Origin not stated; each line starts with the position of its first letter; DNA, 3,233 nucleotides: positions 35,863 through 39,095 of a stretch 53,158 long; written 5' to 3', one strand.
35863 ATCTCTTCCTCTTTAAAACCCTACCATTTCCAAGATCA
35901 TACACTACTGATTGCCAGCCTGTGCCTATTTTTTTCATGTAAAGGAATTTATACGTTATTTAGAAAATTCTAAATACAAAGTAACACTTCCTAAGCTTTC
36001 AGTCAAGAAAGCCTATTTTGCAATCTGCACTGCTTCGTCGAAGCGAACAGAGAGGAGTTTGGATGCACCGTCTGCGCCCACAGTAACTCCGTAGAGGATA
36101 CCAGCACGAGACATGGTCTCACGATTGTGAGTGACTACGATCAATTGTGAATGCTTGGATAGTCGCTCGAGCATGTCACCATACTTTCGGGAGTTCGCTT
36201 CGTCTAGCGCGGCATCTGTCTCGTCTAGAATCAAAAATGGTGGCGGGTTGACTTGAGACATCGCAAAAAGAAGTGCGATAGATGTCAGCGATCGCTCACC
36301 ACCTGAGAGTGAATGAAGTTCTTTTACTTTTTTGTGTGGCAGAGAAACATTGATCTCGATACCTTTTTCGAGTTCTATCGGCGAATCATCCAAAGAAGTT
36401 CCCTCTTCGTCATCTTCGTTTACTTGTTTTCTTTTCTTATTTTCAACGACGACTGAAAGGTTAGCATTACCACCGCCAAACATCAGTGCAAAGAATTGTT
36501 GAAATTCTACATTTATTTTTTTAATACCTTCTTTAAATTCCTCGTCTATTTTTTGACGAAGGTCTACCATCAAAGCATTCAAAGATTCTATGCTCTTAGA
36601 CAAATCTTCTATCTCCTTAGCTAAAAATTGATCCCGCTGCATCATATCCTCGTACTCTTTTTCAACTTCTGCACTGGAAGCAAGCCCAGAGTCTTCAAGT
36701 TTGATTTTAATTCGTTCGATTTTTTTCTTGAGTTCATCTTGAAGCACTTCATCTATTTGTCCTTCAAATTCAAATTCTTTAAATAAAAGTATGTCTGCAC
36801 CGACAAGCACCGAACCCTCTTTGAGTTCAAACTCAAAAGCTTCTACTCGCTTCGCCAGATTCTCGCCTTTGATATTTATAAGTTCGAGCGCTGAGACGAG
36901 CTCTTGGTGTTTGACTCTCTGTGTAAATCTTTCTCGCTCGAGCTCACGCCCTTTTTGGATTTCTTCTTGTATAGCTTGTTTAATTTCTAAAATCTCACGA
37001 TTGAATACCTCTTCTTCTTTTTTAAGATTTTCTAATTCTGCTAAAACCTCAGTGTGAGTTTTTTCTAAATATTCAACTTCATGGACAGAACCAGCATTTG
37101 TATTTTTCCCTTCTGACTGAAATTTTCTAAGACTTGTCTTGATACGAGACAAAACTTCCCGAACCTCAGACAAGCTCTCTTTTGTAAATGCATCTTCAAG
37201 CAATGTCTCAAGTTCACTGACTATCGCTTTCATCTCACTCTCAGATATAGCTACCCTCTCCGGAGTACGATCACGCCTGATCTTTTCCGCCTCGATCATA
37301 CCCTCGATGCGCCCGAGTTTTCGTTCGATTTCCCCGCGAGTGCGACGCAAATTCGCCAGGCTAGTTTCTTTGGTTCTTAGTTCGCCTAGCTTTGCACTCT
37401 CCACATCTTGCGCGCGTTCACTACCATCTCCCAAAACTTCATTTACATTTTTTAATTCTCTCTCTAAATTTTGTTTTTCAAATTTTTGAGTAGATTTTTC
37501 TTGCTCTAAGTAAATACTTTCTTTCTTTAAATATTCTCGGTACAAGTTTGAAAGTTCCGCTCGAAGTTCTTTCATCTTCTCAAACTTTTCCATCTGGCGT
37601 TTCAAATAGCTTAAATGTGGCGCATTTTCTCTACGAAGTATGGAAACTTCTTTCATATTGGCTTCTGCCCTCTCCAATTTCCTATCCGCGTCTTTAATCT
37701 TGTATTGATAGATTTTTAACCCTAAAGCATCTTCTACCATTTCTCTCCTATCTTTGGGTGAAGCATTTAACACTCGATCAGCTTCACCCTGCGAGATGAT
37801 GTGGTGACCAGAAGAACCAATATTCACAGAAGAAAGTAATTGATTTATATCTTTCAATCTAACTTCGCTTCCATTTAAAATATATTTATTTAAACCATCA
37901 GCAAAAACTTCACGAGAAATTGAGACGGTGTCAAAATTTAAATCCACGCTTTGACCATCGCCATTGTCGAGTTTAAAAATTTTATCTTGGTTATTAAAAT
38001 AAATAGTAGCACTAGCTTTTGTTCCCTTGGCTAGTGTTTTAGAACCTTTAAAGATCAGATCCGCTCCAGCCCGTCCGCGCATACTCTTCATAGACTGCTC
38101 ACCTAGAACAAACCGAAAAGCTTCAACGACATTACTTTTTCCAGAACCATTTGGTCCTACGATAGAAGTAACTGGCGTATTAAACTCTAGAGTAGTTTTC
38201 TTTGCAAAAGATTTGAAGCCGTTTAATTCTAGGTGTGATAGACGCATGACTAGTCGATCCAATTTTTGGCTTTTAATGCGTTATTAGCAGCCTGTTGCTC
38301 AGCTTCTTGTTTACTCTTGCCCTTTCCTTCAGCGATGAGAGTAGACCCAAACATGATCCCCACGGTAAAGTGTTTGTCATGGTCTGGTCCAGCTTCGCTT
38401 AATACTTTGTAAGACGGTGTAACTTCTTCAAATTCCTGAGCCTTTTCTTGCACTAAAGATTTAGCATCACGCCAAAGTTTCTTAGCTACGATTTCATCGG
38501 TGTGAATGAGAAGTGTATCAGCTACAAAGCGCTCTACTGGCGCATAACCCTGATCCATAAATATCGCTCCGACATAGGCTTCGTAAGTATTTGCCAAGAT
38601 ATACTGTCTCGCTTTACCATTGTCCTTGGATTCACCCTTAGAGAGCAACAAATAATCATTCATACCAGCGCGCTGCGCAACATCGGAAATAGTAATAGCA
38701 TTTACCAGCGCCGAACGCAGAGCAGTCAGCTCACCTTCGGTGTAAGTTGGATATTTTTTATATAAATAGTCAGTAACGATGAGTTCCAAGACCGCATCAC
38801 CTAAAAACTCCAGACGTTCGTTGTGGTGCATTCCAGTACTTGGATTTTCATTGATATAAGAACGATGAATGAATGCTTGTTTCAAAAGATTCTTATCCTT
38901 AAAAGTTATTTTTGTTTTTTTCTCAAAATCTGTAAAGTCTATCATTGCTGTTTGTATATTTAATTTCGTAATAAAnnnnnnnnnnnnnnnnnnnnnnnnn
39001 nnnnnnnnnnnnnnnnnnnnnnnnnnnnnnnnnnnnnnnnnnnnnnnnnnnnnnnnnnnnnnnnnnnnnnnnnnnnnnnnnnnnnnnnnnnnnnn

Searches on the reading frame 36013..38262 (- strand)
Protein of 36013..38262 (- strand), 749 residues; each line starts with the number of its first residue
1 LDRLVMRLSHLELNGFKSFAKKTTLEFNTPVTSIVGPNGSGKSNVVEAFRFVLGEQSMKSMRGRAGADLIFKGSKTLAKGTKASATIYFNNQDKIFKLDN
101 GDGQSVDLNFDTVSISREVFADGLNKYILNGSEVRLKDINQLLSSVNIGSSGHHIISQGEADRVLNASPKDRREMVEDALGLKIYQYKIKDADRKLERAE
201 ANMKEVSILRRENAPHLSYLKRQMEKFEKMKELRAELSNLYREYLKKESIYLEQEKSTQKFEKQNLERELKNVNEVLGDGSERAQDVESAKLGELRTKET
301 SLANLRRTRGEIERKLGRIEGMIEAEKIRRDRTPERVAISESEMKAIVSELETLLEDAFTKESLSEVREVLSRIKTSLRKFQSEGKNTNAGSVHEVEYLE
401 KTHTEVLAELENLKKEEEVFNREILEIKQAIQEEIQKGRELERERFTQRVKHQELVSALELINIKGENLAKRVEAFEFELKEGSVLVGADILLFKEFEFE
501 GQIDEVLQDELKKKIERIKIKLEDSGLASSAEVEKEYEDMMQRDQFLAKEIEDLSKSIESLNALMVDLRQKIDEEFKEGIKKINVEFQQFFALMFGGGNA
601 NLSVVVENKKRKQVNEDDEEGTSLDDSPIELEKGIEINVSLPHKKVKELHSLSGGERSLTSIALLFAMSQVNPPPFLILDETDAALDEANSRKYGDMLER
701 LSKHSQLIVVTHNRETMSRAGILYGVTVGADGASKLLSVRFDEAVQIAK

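Call 46: search_protein_families(library=pfam, proteins=[window:36013-38262:-], max_evalue=0.00001)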
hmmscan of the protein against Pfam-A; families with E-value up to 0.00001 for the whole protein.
window:36013-38262:- (749 aa): 4 families
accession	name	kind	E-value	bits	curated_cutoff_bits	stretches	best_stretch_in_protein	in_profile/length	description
PF02463.25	SMC_N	-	3.3e-60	203.7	40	1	8-734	2-219/220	RecF/RecN/SMC N terminal domain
PF13476.12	AAA_23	-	2.1e-16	61.6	27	1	11-274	2-197/201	AAA domain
PF13175.12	AAA_15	-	3.4e-12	47.1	32.1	1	6-383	1-258/374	AAA ATPase domain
PF13304.12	AAA_21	-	2.1e-11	44.9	27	1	31-61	1-26/304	AAA domain, putative AbiEii toxin, Type IV TA system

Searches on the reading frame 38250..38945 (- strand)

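Call 46: search_protein_families(library=pfam, proteins=[window:38250-38945:-], max_evalue=0.00001)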
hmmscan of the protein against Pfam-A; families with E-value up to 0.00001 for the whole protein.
window:38250-38945:- (231 aa): 4 families
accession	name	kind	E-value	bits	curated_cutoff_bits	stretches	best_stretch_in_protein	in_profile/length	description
PF14622.11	Ribonucleas_3_3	-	2.6e-35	121.8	35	1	17-146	1-125/128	Ribonuclease-III-like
PF00636.31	Ribonuclease_3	-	6.2e-27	94.8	27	1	43-133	1-102/102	Ribonuclease III domain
PF00035.32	dsrm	-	4.1e-15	56.6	23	1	161-225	1-64/66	Double-stranded RNA binding motif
PF22935.1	RM44_endonuclase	-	1e-09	39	27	1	8-127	10-138/139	Large ribosomal subunit protein mL44, endonuclease domain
